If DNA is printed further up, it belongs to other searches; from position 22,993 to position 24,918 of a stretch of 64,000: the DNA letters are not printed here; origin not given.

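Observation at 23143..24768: Mutase large subunit has all three classical MCM substrate/catalytic positions replaced (Tyr->Leu, Arg->Cys/Pro, His->Asn)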

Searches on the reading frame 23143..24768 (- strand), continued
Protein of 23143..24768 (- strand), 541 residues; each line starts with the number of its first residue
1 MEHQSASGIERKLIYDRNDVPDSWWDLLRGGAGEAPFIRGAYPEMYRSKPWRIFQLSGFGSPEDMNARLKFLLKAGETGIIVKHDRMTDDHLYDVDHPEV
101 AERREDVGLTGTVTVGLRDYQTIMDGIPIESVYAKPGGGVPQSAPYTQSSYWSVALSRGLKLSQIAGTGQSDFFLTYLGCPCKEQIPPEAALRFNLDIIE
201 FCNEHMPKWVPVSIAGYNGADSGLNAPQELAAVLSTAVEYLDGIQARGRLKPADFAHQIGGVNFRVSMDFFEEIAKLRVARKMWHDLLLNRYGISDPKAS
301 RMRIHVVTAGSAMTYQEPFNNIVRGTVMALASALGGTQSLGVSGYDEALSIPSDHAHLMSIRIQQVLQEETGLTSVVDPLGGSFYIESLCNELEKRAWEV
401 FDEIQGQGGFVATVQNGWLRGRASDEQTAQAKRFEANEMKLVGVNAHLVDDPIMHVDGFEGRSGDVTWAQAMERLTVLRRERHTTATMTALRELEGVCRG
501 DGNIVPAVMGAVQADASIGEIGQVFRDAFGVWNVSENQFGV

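Call 32: predict_structure(alignment_id=A1)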
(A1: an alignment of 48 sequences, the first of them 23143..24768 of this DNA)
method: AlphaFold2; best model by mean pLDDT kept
length: 541 residues; sequences in the alignment: 48
mean_pLDDT: 83.3   pTM: 0.88
mean pLDDT of the five models: 83.3, 82.7, 81.7, 81.0, 80.7
residues with pLDDT >= 90: 239; 70-90: 199; 50-70: 78; < 50: 25
segments of 3 or more residues with pLDDT < 50: 340-353, 455-459, 537-541
pLDDT, mean of each block of 10 residues (from residue 1): 80 92 87 80 60 66 89 82 86 93 86 93 96 83 93 97 91 75 82 95 93 71 85 94 94 88 82 90 95 91 77 60 74 70 41 56 72 74 92 97 97 90 87 80 64 51 86 97 98 98 97 98 96 58 36
secondary structure, 60 per line:
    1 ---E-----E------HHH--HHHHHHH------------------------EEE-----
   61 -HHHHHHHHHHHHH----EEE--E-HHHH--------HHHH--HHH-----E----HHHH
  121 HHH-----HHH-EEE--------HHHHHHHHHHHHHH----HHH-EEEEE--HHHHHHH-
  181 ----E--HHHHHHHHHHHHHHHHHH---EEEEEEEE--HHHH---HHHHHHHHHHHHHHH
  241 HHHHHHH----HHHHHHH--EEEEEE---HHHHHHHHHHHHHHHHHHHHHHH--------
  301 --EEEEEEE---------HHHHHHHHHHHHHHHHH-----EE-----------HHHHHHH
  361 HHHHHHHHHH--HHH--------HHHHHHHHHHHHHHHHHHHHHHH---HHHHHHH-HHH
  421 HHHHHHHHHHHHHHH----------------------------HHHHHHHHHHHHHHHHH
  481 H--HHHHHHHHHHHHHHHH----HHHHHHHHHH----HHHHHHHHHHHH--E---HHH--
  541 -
elements in order: H22-28 E53-55 H62-74 E79-81 H86-89 H98-101 H117-123 E133-135 H144-157 E166-170 H173-179 H188-205 E209-216 H219-222 H226-247 H252-258 E261-266 H270-292 E303-309 H319-335 H354-370 H384-406 H410-416 H418-435 H464-481 H484-499 H504-513 H518-529
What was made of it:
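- AF2 confidence is below 50 for residues 340-353 (call 32).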

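Call 35: search_dna_similar(query=window:23143-24768:-, collection=plasmids, mode=protein, max_rows=40)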
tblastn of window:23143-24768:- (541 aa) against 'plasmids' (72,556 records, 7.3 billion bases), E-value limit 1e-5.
Records with a match: 433; places in all: 477; records where one place covers at least 80% of the query: 420.
Best place of each record, by identity: <60% 433.
By first word of the organism name: Rhizobium 129; Sinorhizobium 97; Burkholderia 38; Azospirillum 14; Streptomyces 14; Sphingobium 14; Mesorhizobium 11; Ensifer 9; Paraburkholderia 9; Shinella 8; and 56 more.
By predicted mobility (MOB-suite, as given by PLSDB): non-mobilizable 254; conjugative 104; mobilizable 75.
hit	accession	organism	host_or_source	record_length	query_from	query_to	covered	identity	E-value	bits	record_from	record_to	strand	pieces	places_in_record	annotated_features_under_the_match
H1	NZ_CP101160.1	Natronosalvus amylolyticus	cell culture,sediment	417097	5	533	98%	36.5%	5e-85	295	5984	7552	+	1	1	methylmalonyl-CoA mutase family protein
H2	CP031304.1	Natrinema thermotolerans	Cell culture,Korean salt-fermented food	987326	8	532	97%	36.2%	2e-94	322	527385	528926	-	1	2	none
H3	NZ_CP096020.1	Halocatena salina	cell culture,sediment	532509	5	533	98%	35.2%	1e-81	285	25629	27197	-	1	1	methylmalonyl-CoA mutase family protein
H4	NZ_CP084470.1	Natrinema salinisoli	cell culture,saline soil sediment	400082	5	532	98%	35.1%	9e-87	300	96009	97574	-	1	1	methylmalonyl-CoA mutase family protein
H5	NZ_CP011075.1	Brevibacillus laterosporus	Oryza sativa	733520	5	532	98%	35.0%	9e-87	300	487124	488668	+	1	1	methylmalonyl-CoA mutase family protein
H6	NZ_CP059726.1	Bartonella sp. HY038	bat,pure culture,feces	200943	4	530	97%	35.0%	6e-81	283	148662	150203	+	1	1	scpA: methylmalonyl-CoA mutase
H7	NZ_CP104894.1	Bartonella sp. HY406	pure-culture,feces of bat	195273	4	530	97%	35.0%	7e-81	283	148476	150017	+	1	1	scpA: methylmalonyl-CoA mutase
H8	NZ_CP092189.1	Deinococcus sp. KNUC1210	Setaria viridis,cell ...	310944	7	532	97%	35.1%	2e-81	285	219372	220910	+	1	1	methylmalonyl-CoA mutase family protein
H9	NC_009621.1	Sinorhizobium medicae WSM419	-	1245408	3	533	98%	34.7%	5e-87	301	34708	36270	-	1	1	record has no annotation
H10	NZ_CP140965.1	Sinorhizobium medicae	Medicago lupulina,whole organism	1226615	3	533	98%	34.7%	8e-87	300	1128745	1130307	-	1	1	record has no annotation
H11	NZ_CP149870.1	Sinorhizobium medicae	Melilotus albus,Cell Culture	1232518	3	533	98%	34.7%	8e-87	300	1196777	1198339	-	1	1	record has no annotation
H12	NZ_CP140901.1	Sinorhizobium medicae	Medicago lupulina,whole organism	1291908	3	533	98%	34.7%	8e-87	300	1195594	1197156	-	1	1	record has no annotation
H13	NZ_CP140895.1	Sinorhizobium medicae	Medicago lupulina,whole organism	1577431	3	533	98%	34.7%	8e-87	300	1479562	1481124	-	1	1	record has no annotation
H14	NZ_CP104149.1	Sinorhizobium medicae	Trigonella foenum-graecum,cell culture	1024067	3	533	98%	34.7%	1e-86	300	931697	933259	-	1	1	record has no annotation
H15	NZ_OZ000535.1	Shinella sp. WSC3-e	-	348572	3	532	98%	34.7%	1e-84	294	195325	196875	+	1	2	methylmalonyl-CoA mutase family protein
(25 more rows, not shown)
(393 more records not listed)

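Call 36: fold_search(model_id=the predicted structure, library=pdb)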
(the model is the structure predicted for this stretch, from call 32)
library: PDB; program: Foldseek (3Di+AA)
matches with E <= 10: 725; with E <= 0.001: 41
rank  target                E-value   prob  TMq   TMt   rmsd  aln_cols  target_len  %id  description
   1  4r3u_A                6.2e-33  1.00  0.89  0.87   2.6       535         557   30  Crystal structure of 2-Hydroxyisobutyryl-CoA Mutase (released 2015-03-11)
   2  4r3u_B                7.4e-33  1.00  0.89  0.87   2.5       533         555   30  Crystal structure of 2-Hydroxyisobutyryl-CoA Mutase (released 2015-03-11)
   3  8gju_H                2.4e-32  1.00  0.87  0.70   2.8       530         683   30  Crystal structure of human methylmalonyl-CoA mutase (MMUT) in complex with methylmalonic acidemia type A protein (MMAA (released 2023-08-09)
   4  1e1c_A                5.1e-32  1.00  0.88  0.66   2.6       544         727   28  METHYLMALONYL-COA MUTASE H244A Mutant (released 2000-05-07)
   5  2xiq_B                8.4e-32  1.00  0.88  0.68   2.6       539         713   28  Crystal structure of human methylmalonyl-CoA mutase in complex with adenosylcobalamin and malonyl-CoA (released 2010-09-29)
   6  2xiq_A                2.3e-31  1.00  0.88  0.68   2.6       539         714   29  Crystal structure of human methylmalonyl-CoA mutase in complex with adenosylcobalamin and malonyl-CoA (released 2010-09-29)
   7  8dyj                  4.3e-31  1.00  0.87  0.67   2.9       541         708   28  Crystal structure of human methylmalonyl-CoA mutase in complex with ADP and cob(II)alamin (released 2023-07-12)
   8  2xij                  6.2e-31  1.00  0.86  0.67   3.1       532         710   30  Crystal structure of human methylmalonyl-CoA mutase in complex with adenosylcobalamin (released 2010-09-29)
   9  8gju_K                6.5e-31  1.00  0.88  0.70   2.9       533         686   29  Crystal structure of human methylmalonyl-CoA mutase (MMUT) in complex with methylmalonic acidemia type A protein (MMAA (released 2023-08-09)
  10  8gju_L                7.9e-31  1.00  0.87  0.70   3.2       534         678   30  Crystal structure of human methylmalonyl-CoA mutase (MMUT) in complex with methylmalonic acidemia type A protein (MMAA (released 2023-08-09)
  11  8gju_J                8.2e-31  1.00  0.87  0.69   3.0       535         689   29  Crystal structure of human methylmalonyl-CoA mutase (MMUT) in complex with methylmalonic acidemia type A protein (MMAA (released 2023-08-09)
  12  5req_A                9.4e-31  1.00  0.88  0.66   2.6       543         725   27  Methylmalonyl-COA MUTASE, Y89F Mutant, substrate complex (released 1998-08-12)
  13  8dyl                  1.4e-30  1.00  0.85  0.66   3.5       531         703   29  Crystal structure of human methylmalonyl-CoA mutase bound to aquocobalamin (released 2023-07-12)
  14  6oxd_A                2.0e-30  1.00  0.88  0.65   2.8       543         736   30  Structure of Mycobacterium tuberculosis methylmalonyl-CoA mutase with adenosyl cobalamin (released 2019-11-13)
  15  1req_A                2.1e-30  1.00  0.88  0.66   2.5       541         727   28  METHYLMALONYL-COA MUTASE (released 1997-01-27)
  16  4req_A                6.1e-30  1.00  0.89  0.67   2.5       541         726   28  Methylmalonyl-COA Mutase substrate complex (released 1999-01-13)
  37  1req_D                5.7e-14  1.00  0.63  0.55   8.8       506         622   20  METHYLMALONYL-COA MUTASE (released 1997-01-27)
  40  1req_B                2.2e-13  1.00  0.63  0.56   5.4       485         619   20  METHYLMALONYL-COA MUTASE (released 1997-01-27)
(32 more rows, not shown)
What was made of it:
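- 23143..24768 (-): Acyl-CoA mutase large (substrate-binding TIM-barrel) subunit, 541 aa, clade signature L56/C180/N218. AF2 model pLDDT 83, TM 0.89 to 4r3u_A (calls 32, 36).
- On AdoCbl-dependent acyl-CoA mutase superfamily (PF01642 + PF02310): Foldseek TM 0.89 to 4r3u_A and 0.88-0.89 to 1req/4req (calls 32, 36).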

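Call 50: search_protein_families(library=pfam, proteins=[L075:1990-4230:-, L075:4261-6069:-, L075:5889-6614:-, L075:6623-7834:-, L075:10010-11011:+, L075:11008-11805:+, L075:11847-12635:+, L075:13248-14840:+, L075:14929-15555:+, L075:15585-16655:-])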
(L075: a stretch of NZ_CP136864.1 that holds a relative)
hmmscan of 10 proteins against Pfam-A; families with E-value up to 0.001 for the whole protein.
L075:1990-4230:- (746 aa): 2 families
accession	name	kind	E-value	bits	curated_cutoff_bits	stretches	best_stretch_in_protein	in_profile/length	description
PF00593.30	TonB_dep_Rec_b-barrel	-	2.8e-43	149.8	27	1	216-708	44-436/436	TonB dependent receptor-like, beta-barrel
PF07715.20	Plug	-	1e-13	52.1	23.9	1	56-162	2-107/107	TonB-dependent Receptor Plug Domain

L075:4261-6069:- (602 aa): 2 families
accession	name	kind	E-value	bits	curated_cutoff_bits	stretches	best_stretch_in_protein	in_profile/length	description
PF00501.34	AMP-binding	-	8.8e-59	199.7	29.9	1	87-445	2-384/384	AMP-binding enzyme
PF13193.12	AMP-binding_C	-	1.2e-13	52.2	24.5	1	495-570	1-76/76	AMP-binding enzyme C-terminal domain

L075:5889-6614:- (241 aa): 2 families
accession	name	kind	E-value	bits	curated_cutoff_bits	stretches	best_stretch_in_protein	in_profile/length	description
PF17932.6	TetR_C_24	-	4.8e-28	98.1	26.4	1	95-206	2-113/114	Tetracyclin repressor-like, C-terminal domain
PF00440.29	TetR_N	-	1.1e-12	47.9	24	1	29-73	1-45/47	Bacterial regulatory proteins, tetR family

L075:6623-7834:- (403 aa): 3 families
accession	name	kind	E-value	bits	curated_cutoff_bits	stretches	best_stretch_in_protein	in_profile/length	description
PF25137.1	ADH_Fe_C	-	6.6e-32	111.2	27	1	216-400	3-192/194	Fe-containing alcohol dehydrogenase family, C-terminal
PF00465.25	Fe-ADH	-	6.6e-27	94.6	31.3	1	25-203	2-168/168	Iron-containing alcohol dehydrogenase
PF13685.12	Fe-ADH_2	-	2.5e-06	28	28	1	43-123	16-95/149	Iron-containing alcohol dehydrogenase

L075:10010-11011:+ (333 aa): 8 families
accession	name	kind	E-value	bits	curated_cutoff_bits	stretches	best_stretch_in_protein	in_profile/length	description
PF03308.22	MeaB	-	5.5e-68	229.4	23.1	1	50-278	34-267/273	Methylmalonyl Co-A mutase-associated GTPase MeaB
PF00009.33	GTP_EFTU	-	2.5e-05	24.4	26.5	0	162-244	92-184/188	Elongation factor Tu GTP binding domain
PF02492.25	cobW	-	8.6e-05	22.6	20.7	0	52-83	3-33/180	CobW/HypB/UreG, nucleotide-binding domain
PF13401.12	AAA_22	-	0.0001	23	27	0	48-97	4-51/130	AAA domain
PF01926.29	MMR_HSR1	-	0.0001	22.8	21.9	0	52-79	2-29/113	50S ribosome-binding GTPase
PF13191.12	AAA_16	-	0.0002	22.3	32.6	0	47-80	22-59/167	AAA ATPase domain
PF01443.25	Viral_helicase1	-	0.00022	21.6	21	0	54-86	3-34/228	Viral superfamily 1 RNA helicase core domain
PF01935.23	DUF87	-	0.00083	19.9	23.2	0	52-87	26-60/220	Helicase HerA, central domain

L075:11008-11805:+ (265 aa): 2 families
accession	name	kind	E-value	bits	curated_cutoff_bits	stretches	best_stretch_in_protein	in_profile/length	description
PF00378.25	ECH_1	-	5.7e-48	163.9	27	1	9-264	1-250/251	Enoyl-CoA hydratase/isomerase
PF16113.10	ECH_2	-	1.6e-33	117.1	27.2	1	16-195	3-180/335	Enoyl-CoA hydratase/isomerase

L075:11847-12635:+ (262 aa): 3 families
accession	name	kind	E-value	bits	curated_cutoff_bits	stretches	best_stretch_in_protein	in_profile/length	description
PF13561.12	adh_short_C2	-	4.5e-49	167.6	27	1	21-251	6-235/236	Enoyl-(Acyl carrier protein) reductase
PF00106.31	adh_short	-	9.6e-45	152.9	26.6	1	12-205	1-192/195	short chain dehydrogenase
PF08659.16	KR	-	8.1e-07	29.6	22.6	1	14-127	3-123/180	KR domain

L075:13248-14840:+ (530 aa): 2 families
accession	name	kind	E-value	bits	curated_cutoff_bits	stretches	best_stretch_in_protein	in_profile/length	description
PF01979.26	Amidohydro_1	-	2.8e-28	99.6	25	1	118-488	1-343/345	Amidohydrolase family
PF07969.17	Amidohydro_3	-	0.00011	22.3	29.7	0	261-450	242-442/472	Amidohydrolase family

L075:14929-15555:+ (208 aa): 2 families
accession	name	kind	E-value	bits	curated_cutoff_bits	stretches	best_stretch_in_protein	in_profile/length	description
PF17784.7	Sulfotransfer_4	-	6.4e-58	196.6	22.8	1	2-197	1-215/215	Sulfotransferase domain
PF13469.12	Sulfotransfer_3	-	1.6e-06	29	27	1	75-105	116-147/216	Sulfotransferase family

L075:15585-16655:- (356 aa): 4 families
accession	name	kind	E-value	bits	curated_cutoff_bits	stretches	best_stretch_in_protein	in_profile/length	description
PF00005.33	ABC_tran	-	6.8e-36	124.3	25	1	57-208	2-136/137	ABC transporter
PF08352.17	oligo_HPY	-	1.5e-18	67.4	27.1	1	260-325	1-65/65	Oligopeptide/dipeptide transporter, C-terminal region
PF13401.12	AAA_22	-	2.9e-05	24.8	27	1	71-173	10-64/130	AAA domain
PF13304.12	AAA_21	-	0.00023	21.8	27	0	177-228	234-288/304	AAA domain, putative AbiEii toxin, Type IV TA system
